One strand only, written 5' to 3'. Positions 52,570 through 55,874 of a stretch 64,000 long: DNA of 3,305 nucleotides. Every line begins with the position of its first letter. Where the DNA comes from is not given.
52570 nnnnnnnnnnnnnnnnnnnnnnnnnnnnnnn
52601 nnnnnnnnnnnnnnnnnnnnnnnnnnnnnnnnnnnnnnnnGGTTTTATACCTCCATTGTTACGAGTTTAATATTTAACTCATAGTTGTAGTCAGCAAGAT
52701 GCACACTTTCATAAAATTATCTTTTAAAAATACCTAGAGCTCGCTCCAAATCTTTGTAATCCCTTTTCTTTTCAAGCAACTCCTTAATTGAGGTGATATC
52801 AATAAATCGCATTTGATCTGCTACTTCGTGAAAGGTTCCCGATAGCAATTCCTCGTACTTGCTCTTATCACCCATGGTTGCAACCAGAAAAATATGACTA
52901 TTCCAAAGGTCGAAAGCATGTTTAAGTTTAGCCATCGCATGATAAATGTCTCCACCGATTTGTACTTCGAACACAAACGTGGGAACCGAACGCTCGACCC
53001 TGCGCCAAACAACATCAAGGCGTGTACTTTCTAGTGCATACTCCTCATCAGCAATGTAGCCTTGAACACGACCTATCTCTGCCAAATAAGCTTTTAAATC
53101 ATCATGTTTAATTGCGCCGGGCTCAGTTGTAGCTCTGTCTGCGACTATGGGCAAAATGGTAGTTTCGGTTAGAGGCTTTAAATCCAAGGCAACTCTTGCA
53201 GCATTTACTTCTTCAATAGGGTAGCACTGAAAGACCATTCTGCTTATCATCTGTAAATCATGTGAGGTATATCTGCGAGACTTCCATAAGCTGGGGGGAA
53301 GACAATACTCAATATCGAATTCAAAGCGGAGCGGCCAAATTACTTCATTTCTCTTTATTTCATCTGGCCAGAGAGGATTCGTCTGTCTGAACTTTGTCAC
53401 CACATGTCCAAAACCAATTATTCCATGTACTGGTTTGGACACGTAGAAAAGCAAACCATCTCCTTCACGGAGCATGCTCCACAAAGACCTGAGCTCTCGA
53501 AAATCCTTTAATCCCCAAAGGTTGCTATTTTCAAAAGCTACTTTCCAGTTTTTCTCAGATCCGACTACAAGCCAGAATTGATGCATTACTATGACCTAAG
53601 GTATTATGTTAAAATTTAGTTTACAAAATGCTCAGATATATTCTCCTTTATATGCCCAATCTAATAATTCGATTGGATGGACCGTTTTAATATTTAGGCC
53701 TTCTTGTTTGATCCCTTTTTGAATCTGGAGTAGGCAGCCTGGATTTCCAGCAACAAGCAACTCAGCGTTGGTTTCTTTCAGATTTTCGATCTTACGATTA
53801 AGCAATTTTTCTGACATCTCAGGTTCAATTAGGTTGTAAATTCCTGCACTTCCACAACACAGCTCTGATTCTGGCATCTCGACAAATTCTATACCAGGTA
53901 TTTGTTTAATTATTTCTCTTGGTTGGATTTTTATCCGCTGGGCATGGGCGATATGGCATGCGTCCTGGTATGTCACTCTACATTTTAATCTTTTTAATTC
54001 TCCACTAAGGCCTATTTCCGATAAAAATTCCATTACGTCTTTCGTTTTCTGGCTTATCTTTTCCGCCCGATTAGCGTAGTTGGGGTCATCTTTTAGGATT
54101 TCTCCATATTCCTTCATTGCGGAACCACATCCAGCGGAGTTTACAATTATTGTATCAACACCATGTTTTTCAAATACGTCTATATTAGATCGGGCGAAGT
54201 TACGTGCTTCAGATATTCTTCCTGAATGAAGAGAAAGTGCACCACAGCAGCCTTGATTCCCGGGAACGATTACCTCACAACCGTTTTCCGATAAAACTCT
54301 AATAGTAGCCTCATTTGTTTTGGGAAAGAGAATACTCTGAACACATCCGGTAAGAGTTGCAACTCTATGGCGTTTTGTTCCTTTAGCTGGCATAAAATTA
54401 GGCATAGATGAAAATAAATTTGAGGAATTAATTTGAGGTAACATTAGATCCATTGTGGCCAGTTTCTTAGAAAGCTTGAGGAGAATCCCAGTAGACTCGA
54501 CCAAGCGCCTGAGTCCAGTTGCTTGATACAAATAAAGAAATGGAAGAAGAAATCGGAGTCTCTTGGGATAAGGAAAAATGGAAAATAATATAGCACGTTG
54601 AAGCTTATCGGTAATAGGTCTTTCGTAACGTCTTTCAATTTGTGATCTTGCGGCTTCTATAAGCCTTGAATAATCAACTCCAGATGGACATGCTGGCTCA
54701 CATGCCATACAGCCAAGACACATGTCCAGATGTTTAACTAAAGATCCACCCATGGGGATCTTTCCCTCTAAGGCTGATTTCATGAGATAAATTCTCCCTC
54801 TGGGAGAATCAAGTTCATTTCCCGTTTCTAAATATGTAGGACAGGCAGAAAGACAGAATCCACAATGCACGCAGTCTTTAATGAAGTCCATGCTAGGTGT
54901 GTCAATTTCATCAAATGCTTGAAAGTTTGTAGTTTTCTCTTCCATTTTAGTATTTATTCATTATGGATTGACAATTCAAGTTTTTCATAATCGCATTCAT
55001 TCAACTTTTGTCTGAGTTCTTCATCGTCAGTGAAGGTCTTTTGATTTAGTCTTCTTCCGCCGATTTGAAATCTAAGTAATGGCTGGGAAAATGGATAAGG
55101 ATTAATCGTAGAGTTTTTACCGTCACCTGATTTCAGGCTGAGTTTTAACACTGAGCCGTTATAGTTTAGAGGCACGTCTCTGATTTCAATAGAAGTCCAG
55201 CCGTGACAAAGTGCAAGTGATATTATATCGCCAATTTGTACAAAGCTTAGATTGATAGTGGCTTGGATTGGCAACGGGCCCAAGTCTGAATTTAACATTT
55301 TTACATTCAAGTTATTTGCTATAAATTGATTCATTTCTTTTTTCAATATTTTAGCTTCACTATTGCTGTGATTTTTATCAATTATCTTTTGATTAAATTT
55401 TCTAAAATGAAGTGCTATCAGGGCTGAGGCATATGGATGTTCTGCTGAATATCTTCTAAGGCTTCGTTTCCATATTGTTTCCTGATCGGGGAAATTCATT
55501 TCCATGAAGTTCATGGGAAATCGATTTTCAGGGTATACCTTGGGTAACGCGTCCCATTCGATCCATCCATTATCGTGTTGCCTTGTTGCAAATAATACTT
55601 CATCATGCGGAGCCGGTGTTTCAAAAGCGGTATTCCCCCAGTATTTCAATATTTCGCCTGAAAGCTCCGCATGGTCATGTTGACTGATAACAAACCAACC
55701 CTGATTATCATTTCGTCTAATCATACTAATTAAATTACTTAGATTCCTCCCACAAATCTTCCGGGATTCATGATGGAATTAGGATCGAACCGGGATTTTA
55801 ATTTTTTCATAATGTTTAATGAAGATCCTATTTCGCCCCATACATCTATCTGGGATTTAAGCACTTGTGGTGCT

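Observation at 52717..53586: EVE/PUA-like reader fused to a PD-(D/E)xK-like domain: candidate modification-dependent nuclease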

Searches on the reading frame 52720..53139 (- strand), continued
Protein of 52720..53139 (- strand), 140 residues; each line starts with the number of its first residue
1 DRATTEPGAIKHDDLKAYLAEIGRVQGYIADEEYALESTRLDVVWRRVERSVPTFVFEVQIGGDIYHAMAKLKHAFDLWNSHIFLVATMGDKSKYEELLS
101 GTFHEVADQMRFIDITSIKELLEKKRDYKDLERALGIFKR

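Call 75: search_protein_families(library=phrogs, alignment_id=A3, max_evalue=0.01)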
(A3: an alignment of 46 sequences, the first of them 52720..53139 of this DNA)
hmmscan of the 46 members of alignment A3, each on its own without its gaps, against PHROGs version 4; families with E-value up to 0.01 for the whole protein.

A. member 1, window:52720-53139:- (140 aa): 0 families

B. families by the number of members that match (of 46 scanned): 2 families
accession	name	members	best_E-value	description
phrog_11502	-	1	0.0018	tail protein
phrog_6593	-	1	0.0091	-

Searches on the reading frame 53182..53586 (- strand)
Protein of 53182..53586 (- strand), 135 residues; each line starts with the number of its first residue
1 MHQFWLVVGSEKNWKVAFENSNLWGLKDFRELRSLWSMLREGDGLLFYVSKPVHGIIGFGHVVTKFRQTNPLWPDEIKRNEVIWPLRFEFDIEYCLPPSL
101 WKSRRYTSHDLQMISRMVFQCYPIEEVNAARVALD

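Call 89: search_solved_structures(query=window:53182-53586:-, max_evalue=10, show_alignments=5)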
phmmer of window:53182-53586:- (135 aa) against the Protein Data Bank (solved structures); distinct sequences matched with E-value up to 10: 6.
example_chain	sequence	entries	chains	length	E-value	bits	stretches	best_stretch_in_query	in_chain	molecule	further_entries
1wmm_A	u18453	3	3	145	0.056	16.5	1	4-51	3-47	Hypothetical UPF0310 protein PH1033 | UPF0310 protein PH1033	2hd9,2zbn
2p5d_A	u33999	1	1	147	0.067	16.2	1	3-49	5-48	UPF0310 protein MJECL36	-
4ej4_A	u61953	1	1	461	0.65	13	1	28-70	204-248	Delta-type opioid receptor, Lysozyme chimera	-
2eve_A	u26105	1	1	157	0.99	12.4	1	25-75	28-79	hypothetical protein PSPTO5229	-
6wjc_A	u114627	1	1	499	1.1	12.2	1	24-70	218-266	Muscarinic acetylcholine receptor M1,Endolysin fusion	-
5cxv_A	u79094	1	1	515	1.2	12.2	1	24-70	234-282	Muscarinic acetylcholine receptor M1,Endolysin,Muscarinic acetylcholine receptor M1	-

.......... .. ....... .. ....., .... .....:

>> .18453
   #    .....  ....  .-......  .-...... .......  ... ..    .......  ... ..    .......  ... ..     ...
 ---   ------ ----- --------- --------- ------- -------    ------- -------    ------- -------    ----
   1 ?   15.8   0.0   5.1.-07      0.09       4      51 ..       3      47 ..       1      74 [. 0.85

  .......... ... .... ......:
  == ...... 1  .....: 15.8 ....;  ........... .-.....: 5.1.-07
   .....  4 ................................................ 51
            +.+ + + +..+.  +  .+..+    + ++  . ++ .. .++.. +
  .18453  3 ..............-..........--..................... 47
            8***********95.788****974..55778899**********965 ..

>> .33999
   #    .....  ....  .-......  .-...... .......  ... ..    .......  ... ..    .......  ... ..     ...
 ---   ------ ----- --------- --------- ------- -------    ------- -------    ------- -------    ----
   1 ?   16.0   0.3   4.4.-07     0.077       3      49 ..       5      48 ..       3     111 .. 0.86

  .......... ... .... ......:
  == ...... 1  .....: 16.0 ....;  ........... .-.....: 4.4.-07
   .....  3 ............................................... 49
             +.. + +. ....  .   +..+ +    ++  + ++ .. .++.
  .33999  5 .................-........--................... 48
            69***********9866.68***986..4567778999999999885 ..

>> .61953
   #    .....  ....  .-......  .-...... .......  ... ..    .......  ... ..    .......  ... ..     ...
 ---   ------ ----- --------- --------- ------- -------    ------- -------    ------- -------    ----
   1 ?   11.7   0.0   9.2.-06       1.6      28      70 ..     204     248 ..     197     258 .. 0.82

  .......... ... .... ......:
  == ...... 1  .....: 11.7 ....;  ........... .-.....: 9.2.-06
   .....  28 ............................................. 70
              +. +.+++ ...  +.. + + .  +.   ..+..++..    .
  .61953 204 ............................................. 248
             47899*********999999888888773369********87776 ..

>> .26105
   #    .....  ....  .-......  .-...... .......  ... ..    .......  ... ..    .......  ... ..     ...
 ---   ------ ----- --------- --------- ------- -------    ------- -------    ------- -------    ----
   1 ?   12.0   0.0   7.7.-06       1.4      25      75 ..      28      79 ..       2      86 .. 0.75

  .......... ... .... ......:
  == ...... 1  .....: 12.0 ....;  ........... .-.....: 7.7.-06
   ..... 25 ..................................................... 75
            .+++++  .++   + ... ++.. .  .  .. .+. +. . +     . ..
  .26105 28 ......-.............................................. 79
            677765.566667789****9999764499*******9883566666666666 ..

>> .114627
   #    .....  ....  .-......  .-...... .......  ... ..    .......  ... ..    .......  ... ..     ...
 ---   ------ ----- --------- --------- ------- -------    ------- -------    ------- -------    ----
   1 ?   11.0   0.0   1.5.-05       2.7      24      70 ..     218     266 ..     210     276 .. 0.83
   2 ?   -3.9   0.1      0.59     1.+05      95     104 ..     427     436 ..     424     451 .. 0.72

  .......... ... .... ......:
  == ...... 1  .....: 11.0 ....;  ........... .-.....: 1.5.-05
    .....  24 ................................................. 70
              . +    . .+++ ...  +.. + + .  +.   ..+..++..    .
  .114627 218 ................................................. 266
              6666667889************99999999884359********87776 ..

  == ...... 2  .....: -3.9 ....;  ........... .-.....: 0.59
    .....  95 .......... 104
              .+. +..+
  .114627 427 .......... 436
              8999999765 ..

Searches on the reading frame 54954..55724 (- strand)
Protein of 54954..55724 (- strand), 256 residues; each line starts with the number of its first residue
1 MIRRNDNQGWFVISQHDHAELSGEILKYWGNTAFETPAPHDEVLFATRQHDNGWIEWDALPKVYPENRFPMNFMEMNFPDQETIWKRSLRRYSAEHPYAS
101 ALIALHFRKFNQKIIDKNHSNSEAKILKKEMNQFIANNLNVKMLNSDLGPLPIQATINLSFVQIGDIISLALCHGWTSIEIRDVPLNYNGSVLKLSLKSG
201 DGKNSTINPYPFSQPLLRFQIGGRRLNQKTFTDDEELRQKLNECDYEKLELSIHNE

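Call 6: search_protein_families(library=pfam, proteins=[window:54954-55724:-], max_evalue=1)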
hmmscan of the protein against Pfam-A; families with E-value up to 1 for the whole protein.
window:54954-55724:- (256 aa): 2 families
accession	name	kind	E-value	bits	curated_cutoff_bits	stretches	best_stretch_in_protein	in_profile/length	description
PF13030.11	DUF3891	-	2.6e-40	138.9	24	1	1-228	1-219/219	Protein of unknown function (DUF3891)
PF15023.12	DUF4523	-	0.16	12.2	27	0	113-174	62-124/166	Protein of unknown function (DUF4523)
